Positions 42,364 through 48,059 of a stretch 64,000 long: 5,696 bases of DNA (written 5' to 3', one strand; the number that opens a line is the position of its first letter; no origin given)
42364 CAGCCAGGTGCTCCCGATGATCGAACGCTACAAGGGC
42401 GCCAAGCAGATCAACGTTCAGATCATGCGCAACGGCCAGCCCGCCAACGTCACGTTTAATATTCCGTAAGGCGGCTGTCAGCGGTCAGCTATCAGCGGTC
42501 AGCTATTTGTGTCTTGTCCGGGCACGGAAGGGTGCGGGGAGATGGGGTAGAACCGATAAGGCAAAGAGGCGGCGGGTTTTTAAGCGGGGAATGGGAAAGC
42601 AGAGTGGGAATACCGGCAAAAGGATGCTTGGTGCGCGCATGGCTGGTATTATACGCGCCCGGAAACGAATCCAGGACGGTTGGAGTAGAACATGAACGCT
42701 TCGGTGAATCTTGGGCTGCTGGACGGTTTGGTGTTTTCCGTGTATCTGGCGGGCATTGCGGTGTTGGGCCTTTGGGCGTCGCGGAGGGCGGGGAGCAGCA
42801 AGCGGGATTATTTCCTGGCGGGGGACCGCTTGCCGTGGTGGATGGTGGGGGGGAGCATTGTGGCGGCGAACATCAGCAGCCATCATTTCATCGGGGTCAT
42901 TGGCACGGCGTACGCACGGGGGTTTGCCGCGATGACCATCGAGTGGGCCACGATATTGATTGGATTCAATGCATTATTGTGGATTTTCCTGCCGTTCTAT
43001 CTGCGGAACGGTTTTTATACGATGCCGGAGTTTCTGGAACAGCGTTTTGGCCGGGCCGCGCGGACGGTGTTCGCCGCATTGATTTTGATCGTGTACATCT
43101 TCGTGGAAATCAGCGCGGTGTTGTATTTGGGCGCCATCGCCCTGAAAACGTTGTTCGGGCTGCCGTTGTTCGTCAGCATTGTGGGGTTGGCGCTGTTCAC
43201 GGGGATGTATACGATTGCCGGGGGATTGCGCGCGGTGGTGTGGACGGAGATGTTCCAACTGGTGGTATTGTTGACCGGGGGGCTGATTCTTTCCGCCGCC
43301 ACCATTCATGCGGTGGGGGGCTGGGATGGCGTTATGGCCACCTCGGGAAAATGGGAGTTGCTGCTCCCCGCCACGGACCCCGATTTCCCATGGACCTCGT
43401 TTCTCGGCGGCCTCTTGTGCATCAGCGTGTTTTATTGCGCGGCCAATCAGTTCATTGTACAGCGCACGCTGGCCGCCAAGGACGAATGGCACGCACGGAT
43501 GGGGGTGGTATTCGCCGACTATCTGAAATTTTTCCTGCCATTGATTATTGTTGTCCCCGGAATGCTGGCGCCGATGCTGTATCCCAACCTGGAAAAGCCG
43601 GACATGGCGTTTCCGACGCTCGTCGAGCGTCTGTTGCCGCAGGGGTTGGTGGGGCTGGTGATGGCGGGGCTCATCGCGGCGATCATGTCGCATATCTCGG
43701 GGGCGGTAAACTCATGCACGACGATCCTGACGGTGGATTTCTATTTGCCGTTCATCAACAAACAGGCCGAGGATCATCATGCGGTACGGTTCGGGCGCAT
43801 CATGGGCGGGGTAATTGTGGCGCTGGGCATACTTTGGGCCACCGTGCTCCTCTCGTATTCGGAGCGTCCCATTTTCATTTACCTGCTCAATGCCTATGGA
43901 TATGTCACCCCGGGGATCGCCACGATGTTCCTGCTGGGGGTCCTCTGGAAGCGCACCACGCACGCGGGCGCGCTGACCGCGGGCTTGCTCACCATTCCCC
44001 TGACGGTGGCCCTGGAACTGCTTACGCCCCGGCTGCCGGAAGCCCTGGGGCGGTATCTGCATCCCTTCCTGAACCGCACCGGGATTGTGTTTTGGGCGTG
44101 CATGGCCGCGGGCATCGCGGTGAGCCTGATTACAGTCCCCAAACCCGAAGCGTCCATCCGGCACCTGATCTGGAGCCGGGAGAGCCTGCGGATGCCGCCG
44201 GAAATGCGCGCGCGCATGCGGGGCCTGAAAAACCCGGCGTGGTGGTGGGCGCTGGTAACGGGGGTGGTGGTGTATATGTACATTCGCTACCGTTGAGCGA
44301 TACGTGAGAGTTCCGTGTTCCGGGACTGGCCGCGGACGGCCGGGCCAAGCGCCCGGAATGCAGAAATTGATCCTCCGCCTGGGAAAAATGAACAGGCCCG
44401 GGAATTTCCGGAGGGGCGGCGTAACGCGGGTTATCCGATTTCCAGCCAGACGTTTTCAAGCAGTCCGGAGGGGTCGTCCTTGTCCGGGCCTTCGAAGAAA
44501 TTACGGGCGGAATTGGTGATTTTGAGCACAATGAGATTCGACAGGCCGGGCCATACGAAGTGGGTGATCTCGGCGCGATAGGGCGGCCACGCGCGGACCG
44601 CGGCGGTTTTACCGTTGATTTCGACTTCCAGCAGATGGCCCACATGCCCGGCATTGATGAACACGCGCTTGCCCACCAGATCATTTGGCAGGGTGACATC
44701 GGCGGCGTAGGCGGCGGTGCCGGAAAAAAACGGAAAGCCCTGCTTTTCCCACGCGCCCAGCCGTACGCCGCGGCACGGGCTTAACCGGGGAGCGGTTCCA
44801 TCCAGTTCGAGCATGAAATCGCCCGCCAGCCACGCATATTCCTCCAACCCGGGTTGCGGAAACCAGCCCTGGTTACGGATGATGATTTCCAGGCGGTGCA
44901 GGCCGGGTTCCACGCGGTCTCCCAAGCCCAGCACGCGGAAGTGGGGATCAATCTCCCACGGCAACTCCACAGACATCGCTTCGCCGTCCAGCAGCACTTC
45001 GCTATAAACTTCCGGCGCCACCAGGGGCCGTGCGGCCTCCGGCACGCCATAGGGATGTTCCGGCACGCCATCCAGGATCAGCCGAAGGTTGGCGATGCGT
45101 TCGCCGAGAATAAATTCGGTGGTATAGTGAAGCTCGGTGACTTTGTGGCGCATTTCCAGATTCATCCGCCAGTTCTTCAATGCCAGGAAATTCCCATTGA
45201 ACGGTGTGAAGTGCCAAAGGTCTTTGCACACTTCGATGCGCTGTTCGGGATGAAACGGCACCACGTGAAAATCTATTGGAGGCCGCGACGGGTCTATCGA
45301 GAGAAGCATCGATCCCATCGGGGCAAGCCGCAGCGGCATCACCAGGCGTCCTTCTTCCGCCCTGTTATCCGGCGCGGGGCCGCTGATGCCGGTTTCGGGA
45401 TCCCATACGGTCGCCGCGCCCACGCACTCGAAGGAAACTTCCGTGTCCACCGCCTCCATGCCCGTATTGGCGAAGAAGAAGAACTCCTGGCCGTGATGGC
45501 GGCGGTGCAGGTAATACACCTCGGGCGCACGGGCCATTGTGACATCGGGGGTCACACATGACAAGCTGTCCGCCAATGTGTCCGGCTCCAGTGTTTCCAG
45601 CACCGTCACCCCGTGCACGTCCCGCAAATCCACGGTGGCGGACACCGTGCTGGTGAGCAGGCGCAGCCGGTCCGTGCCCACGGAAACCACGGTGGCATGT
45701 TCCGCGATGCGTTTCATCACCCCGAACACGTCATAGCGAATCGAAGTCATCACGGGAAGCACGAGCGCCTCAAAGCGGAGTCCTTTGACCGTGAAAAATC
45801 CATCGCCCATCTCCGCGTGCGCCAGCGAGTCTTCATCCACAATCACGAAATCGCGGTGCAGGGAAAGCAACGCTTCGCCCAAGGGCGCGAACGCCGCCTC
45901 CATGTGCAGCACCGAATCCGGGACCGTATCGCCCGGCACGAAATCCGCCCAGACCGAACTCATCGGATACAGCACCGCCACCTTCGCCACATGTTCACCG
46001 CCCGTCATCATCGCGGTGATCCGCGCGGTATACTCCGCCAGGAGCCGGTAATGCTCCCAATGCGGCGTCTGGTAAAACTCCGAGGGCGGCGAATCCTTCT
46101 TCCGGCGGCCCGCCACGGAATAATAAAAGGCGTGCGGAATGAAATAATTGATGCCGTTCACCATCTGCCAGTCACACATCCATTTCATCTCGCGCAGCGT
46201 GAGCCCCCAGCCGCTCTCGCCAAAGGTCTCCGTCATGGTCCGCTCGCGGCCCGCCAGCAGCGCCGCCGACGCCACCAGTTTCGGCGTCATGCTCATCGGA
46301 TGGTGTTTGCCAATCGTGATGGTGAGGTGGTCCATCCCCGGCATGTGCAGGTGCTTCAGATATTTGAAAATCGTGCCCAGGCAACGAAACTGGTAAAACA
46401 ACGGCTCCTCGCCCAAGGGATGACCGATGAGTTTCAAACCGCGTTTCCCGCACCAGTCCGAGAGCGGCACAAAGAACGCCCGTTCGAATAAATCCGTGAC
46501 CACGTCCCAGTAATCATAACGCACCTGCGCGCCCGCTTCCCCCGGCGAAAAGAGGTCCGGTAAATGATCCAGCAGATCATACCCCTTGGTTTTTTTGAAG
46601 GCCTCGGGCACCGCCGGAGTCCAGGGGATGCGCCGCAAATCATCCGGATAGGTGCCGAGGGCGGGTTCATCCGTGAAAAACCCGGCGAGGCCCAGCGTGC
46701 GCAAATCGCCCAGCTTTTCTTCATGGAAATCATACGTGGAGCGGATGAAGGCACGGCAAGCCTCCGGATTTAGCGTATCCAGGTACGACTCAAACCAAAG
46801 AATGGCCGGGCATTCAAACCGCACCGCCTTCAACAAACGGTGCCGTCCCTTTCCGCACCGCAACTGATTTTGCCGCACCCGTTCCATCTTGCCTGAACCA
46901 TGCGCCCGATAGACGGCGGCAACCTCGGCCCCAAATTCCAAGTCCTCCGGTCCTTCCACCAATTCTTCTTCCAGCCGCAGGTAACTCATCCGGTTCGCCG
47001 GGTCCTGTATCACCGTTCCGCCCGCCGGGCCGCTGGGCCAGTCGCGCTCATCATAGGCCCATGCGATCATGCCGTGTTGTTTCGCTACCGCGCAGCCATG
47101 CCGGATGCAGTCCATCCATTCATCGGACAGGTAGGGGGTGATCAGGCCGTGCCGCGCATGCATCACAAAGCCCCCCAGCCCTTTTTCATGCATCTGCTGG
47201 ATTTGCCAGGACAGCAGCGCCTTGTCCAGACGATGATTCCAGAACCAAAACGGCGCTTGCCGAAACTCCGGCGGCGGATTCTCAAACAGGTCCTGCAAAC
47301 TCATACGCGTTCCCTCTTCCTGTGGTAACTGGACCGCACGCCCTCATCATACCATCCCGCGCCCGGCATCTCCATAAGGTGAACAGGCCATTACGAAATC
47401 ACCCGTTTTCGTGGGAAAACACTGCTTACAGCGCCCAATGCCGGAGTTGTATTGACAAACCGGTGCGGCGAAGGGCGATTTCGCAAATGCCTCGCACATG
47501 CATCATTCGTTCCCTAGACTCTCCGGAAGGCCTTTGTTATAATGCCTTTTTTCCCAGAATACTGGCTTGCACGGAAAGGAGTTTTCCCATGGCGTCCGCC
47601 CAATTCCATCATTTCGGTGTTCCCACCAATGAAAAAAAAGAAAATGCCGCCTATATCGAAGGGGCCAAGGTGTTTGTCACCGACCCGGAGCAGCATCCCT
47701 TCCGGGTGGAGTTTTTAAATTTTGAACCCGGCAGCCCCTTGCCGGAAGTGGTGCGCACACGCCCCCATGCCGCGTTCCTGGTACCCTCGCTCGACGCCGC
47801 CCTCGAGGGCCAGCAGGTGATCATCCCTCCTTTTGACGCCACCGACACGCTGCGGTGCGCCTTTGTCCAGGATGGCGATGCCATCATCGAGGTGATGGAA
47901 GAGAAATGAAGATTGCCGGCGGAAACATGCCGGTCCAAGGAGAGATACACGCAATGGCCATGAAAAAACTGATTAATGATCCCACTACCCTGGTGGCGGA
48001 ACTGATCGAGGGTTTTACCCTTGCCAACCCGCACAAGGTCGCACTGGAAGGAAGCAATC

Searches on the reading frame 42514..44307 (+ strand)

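Call 14: search_protein_families(library=pfam, proteins=[window:42514-44307:+], max_evalue=0.01)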
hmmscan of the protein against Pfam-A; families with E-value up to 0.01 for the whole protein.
window:42514-44307:+ (597 aa): 0 families

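Call 73: search_protein_families(library=ncbifam, proteins=[window:42692-44296:+], max_evalue=0.01)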
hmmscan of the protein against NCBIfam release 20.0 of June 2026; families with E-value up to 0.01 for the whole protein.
window:42692-44296:+ (534 aa): 8 families
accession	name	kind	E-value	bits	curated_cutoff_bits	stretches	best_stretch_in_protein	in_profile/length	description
TIGR00813.1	sss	superfamily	1.4e-95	320.7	184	1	40-431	1-408/411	sodium/solute symporter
NF007790.0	PRK10484.1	equivalog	8.9e-83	278.9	401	1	14-472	8-474/527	solute:sodium symporter family transporter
TIGR02119.1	panF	equivalog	1.8e-33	116.3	328.05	1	17-447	9-443/471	sodium/pantothenate symporter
TIGR02121.1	Na_Pro_sym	equivalog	1.4e-26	93.3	515.5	1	14-439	6-434/488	sodium/proline symporter PutP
TIGR03648.1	Na_symport_lg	subfamily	1.2e-21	76.8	320.75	2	23-199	13-185/547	VC_2705 family sodium/solute symporter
NF011948.0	PRK15419.1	equivalog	1.8e-16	60.1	955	2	310-439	317-441/502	sodium/proline symporter PutP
NF006903.2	PRK09395.1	subfamily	4.7e-13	48.4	750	1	14-448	40-485/552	cation/acetate symporter ActP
TIGR02711.1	symport_actP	equivalog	6.5e-12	45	1099.25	1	13-447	36-481/549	cation/acetate symporter ActP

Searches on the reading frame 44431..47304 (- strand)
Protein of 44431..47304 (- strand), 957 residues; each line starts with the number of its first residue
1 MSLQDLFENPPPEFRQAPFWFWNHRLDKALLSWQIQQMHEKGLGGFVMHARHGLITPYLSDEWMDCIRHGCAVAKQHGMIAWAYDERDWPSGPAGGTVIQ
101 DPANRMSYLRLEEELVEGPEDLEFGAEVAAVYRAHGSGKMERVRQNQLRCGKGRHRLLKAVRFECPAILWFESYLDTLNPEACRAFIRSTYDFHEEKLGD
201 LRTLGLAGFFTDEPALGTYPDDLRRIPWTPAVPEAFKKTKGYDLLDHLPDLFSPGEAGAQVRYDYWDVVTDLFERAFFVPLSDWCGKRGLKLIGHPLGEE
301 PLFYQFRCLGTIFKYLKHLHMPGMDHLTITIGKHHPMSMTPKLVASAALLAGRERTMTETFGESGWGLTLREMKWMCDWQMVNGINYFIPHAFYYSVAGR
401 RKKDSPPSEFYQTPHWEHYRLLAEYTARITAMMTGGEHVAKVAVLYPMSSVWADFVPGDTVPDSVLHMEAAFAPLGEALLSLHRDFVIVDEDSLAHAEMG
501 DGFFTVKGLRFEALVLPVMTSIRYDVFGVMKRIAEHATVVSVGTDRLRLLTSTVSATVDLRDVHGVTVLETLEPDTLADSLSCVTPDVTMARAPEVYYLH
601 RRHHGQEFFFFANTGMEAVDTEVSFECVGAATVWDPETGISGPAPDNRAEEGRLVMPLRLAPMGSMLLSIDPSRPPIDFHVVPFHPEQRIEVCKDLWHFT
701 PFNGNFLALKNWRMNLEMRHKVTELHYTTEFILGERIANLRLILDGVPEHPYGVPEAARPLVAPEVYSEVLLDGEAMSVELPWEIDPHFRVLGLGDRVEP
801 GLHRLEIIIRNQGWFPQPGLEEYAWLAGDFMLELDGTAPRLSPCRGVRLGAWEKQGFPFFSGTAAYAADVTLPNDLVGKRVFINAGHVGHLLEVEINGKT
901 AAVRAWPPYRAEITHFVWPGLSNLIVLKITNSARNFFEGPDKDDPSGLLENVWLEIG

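Call 14: search_protein_families(library=pfam, proteins=[window:44431-47304:-], max_evalue=0.01)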
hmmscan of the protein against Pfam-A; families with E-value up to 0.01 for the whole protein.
window:44431-47304:- (957 aa): 1 family
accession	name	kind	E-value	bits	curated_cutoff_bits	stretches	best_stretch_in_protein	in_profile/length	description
PF17132.9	Glyco_hydro_106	-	5.2e-23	81.9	29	2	227-640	314-735/743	alpha-L-rhamnosidase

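Call 73: search_protein_families(library=ncbifam, proteins=[window:44431-47304:-], max_evalue=0.01)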
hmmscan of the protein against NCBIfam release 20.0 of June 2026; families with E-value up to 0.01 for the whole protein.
window:44431-47304:- (957 aa): 2 families
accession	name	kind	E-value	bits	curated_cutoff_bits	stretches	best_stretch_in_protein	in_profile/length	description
NF049897.1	AlphaRhamBT4145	equivalog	2.3e-23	82.2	1300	2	227-669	240-714/897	alpha-L-rhamnosidase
NF045579.1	rhamnoside_JR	domain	6.9e-13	48.8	50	1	853-936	31-115/123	glycosylhydrolase-like jelly roll fold domain-containing protein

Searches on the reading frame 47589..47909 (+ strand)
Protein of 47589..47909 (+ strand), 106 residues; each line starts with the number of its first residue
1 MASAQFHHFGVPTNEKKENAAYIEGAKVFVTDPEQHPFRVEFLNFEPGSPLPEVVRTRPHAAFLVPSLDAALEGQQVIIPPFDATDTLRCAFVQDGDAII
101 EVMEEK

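Call 73: search_protein_families(library=ncbifam, proteins=[window:47589-47909:+], max_evalue=0.01)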
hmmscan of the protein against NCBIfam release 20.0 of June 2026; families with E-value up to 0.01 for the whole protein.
window:47589-47909:+ (106 aa): 0 families
